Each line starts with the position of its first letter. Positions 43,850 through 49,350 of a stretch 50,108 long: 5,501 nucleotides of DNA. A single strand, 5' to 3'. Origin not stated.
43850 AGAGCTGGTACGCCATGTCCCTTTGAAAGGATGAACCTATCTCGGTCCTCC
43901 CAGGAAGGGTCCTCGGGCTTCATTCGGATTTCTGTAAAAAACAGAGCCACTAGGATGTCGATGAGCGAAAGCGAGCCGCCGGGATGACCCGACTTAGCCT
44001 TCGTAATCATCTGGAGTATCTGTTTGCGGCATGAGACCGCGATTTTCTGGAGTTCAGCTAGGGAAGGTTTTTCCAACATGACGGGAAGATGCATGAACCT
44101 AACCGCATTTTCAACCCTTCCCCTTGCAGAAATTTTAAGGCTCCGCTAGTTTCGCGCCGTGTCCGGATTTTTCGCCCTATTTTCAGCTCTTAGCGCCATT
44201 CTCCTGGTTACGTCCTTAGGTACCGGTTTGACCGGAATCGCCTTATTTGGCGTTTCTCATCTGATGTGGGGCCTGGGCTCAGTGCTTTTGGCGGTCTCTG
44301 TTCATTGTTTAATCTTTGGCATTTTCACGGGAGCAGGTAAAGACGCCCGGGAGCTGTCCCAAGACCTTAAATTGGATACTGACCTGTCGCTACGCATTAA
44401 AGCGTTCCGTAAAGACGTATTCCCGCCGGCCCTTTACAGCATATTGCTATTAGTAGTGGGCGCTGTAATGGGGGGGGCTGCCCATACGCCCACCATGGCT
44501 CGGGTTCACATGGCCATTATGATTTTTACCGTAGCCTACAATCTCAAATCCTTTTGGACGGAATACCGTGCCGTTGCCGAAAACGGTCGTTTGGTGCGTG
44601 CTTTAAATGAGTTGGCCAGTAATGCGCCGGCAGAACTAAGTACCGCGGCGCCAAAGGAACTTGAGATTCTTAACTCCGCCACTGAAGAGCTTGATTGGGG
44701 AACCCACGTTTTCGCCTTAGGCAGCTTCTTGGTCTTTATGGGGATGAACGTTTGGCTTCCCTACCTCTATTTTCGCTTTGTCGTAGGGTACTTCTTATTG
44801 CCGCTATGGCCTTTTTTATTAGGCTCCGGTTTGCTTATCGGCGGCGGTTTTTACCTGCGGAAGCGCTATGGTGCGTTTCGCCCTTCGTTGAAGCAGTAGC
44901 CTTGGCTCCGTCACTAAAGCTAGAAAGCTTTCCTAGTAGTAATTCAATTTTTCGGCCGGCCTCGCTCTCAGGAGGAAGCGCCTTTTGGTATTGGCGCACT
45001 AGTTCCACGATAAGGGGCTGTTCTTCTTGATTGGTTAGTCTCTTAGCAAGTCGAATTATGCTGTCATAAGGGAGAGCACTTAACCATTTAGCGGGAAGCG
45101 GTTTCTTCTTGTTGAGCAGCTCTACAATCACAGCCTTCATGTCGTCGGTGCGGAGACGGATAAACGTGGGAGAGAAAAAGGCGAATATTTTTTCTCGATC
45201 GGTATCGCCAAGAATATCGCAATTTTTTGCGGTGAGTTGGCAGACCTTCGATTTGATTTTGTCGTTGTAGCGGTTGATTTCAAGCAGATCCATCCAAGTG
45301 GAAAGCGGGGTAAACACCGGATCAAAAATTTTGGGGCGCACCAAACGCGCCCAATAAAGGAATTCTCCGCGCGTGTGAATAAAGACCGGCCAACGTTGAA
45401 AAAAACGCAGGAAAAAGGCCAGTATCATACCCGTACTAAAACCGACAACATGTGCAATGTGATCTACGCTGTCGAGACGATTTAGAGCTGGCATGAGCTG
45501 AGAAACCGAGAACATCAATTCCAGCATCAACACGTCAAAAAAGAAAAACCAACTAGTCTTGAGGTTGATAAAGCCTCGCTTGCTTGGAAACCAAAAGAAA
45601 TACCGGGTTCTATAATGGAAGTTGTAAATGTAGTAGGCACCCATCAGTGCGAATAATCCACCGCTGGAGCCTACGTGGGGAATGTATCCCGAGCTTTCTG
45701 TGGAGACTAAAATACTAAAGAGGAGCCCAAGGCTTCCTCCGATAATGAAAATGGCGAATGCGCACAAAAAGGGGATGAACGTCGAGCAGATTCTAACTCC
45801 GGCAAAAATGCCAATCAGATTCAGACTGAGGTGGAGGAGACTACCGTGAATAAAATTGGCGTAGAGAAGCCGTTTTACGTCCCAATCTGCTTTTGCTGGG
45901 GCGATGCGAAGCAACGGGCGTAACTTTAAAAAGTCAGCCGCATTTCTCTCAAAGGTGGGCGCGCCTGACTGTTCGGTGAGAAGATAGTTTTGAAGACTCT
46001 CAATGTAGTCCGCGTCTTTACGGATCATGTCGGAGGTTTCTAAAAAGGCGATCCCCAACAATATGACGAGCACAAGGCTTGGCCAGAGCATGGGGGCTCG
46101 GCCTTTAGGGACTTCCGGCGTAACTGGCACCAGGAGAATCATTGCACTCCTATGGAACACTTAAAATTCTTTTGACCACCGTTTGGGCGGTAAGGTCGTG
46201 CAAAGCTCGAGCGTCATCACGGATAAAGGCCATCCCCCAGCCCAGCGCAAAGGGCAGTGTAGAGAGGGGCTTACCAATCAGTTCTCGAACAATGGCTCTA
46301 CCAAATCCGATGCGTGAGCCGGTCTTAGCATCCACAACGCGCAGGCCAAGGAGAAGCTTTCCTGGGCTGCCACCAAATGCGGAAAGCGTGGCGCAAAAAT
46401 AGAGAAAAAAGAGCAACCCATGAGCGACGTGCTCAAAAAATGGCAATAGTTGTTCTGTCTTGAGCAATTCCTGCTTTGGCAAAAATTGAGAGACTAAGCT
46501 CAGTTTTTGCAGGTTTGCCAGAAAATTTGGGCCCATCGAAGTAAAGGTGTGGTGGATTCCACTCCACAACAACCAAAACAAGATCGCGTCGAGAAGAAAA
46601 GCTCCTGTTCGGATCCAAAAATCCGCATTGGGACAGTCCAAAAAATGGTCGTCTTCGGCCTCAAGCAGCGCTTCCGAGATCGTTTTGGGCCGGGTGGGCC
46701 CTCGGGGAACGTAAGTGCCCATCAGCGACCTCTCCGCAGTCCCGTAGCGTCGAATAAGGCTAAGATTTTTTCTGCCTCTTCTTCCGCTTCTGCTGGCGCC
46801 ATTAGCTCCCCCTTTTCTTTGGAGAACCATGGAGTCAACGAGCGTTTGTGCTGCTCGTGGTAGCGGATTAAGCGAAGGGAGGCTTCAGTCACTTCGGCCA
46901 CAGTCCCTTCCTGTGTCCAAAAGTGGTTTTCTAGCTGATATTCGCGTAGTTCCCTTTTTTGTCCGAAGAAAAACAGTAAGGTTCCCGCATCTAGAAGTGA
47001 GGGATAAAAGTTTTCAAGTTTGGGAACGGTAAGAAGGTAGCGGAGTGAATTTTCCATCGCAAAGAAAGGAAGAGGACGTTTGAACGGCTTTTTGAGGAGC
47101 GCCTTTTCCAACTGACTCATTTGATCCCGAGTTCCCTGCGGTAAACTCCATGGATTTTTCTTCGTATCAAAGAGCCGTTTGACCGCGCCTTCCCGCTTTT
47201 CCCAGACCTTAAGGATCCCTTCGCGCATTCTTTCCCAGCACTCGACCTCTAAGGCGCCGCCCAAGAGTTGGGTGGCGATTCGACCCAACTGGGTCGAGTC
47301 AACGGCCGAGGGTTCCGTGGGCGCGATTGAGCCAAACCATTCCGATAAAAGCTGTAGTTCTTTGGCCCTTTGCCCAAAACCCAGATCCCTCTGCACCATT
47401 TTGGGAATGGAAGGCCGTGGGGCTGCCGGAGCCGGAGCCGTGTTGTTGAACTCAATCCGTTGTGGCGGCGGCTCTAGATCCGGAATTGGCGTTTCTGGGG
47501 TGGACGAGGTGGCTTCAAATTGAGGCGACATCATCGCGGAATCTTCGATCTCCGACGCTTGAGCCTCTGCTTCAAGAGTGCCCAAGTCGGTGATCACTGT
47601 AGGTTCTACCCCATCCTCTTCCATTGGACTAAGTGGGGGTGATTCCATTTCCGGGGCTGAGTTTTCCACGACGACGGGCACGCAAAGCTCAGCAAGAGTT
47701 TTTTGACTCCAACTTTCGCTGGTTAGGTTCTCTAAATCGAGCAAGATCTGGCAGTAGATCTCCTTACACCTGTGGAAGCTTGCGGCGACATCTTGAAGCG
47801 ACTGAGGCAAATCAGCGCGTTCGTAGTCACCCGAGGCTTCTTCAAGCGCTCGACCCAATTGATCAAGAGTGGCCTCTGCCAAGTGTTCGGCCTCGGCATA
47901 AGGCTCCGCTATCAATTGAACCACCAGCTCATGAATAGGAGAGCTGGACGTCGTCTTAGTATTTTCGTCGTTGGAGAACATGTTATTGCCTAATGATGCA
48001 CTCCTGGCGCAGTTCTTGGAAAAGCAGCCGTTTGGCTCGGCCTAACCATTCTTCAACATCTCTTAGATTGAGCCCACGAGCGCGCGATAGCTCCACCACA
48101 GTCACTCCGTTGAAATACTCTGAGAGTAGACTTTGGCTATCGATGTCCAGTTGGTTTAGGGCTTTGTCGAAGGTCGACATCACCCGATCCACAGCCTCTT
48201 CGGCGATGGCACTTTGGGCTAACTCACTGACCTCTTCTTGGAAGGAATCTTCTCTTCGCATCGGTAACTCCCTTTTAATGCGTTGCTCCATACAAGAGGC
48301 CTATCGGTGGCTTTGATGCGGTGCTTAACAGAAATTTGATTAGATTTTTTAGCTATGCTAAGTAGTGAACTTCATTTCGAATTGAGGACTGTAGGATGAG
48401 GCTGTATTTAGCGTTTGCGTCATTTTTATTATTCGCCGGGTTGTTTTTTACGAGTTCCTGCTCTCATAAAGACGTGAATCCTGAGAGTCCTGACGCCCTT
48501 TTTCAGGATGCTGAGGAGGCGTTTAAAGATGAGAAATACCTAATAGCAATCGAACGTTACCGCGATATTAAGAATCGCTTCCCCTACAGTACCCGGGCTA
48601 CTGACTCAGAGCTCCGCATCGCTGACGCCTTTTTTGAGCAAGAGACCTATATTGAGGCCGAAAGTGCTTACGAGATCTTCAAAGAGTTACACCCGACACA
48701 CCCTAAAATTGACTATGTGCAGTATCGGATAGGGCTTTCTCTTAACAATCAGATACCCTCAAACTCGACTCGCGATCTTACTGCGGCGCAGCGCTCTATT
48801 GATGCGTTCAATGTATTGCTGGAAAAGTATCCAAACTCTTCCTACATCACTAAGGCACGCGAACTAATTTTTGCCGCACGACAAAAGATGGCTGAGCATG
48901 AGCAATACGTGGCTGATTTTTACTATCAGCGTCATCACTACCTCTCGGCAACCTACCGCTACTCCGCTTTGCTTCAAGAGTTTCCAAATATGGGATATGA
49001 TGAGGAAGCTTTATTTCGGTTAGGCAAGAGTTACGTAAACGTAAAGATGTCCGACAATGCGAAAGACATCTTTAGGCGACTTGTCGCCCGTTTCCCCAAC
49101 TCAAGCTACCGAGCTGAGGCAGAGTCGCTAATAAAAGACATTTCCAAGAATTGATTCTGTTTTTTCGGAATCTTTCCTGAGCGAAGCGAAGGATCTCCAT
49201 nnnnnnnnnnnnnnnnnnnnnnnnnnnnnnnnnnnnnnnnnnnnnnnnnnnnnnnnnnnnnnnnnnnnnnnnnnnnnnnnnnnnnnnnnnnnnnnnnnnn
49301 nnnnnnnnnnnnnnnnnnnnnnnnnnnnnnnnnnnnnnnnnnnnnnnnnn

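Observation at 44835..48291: Tightly coupled operon: region-4-only sigma-like protein, acidic orphan, RDD membrane protein and extended rhomboid protease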

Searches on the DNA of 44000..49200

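Call 72: search_rna_families(source=window, start=44000, end=49200, threshold=evalue, max_evalue=1)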
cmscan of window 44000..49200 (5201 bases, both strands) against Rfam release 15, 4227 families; matches with E-value up to 1: 0.
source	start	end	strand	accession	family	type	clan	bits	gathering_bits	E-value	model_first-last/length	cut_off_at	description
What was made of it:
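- Tried and rejected: No hit, so the 5' UTR is not a known RNA element (call 72).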

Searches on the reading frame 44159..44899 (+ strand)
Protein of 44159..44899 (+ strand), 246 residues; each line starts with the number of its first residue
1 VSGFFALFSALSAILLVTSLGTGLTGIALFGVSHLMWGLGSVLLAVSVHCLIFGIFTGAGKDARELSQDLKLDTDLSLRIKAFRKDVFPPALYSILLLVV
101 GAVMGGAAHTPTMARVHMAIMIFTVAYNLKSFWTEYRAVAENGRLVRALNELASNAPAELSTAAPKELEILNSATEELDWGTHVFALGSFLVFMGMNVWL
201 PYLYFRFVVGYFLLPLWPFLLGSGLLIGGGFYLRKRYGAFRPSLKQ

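Call 3: search_protein_families(library=pfam, proteins=[window:44159-44899:+], max_evalue=0.1)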
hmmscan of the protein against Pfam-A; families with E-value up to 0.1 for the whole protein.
window:44159-44899:+ (246 aa): 0 families

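Call 5: search_protein_families(library=ncbifam, proteins=[window:44159-44899:+], max_evalue=1)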
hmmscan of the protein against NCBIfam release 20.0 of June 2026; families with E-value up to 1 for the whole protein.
window:44159-44899:+ (246 aa): 0 families
